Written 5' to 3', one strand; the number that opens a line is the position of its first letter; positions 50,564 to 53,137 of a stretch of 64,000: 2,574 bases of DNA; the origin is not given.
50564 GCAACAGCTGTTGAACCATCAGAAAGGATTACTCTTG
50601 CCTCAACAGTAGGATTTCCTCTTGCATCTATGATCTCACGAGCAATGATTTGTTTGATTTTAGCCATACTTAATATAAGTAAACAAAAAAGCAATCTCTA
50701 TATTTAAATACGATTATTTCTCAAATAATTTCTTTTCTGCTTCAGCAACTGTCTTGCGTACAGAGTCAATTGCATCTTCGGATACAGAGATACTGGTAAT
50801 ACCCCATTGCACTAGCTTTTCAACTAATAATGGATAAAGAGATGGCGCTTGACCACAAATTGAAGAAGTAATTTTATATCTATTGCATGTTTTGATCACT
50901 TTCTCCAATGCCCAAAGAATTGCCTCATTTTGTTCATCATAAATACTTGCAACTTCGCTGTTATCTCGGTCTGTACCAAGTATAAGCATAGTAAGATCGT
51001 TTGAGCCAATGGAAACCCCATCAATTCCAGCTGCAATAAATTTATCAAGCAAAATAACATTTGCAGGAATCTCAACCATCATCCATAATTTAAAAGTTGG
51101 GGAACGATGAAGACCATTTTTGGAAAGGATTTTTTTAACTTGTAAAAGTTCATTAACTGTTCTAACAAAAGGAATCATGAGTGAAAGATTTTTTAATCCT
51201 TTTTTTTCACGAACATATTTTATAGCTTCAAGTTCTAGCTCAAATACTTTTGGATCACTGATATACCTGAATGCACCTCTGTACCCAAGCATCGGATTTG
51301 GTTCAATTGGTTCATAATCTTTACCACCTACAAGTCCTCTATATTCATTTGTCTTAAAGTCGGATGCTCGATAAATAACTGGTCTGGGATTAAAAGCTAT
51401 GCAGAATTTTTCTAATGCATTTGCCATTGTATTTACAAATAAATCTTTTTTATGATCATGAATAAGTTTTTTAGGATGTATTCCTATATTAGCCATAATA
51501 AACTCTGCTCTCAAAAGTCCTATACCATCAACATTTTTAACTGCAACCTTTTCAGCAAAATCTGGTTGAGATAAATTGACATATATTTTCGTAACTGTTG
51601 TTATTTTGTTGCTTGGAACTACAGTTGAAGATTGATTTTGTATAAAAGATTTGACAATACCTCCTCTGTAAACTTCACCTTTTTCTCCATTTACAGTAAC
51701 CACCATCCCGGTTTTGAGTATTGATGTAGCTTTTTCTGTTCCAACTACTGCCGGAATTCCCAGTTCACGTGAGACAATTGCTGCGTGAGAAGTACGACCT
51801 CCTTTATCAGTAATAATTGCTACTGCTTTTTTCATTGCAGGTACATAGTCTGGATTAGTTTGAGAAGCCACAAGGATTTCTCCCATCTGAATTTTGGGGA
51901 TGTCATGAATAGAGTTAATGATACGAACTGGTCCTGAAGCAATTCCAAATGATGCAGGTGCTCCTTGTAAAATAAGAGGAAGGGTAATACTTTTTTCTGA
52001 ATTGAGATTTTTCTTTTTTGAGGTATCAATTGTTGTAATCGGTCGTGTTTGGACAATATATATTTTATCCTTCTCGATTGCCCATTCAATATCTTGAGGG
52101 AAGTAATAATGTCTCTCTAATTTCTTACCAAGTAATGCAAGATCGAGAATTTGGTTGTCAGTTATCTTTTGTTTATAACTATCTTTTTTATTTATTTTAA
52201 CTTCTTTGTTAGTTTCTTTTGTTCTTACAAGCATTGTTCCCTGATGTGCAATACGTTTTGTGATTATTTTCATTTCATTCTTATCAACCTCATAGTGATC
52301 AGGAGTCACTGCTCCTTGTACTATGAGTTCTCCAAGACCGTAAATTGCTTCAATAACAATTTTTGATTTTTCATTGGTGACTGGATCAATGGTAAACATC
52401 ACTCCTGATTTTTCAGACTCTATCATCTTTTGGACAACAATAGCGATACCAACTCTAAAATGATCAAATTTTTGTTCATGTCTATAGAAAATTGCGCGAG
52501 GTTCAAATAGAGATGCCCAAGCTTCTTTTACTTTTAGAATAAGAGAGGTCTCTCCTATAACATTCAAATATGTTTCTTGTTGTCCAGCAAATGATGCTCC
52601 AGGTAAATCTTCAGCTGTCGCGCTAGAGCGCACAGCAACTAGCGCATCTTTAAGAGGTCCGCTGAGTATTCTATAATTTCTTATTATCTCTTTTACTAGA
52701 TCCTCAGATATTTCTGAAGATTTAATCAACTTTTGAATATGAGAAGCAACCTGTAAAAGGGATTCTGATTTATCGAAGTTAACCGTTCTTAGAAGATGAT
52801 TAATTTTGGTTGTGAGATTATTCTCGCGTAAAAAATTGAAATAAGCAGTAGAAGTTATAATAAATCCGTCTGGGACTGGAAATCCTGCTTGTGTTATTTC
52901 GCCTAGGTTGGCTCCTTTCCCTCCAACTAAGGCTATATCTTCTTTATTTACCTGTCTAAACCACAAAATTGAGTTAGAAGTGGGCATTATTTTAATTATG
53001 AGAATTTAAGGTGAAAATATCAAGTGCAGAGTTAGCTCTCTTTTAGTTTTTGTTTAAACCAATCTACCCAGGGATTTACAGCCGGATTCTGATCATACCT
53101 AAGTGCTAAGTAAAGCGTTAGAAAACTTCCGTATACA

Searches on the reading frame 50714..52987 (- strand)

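Call 19: search_protein_families(library=pfam, proteins=[window:50714-52987:-], max_evalue=0.00001)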
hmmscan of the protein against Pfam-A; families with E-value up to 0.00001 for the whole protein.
window:50714-52987:- (757 aa): 3 families
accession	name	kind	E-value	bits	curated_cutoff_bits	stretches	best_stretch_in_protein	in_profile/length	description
PF01326.24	PPDK_N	-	1.7e-110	369.8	27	1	19-331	2-323/328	Pyruvate phosphate dikinase, AMP/ATP-binding domain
PF02896.24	PEP-utilizers_C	-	1.4e-64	218.5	22.8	1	464-751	18-292/293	PEP-utilising enzyme, PEP-binding domain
PF00391.29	PEP-utilizers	-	1.6e-28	98.5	23.1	1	367-437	2-72/72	PEP-utilising enzyme, mobile domain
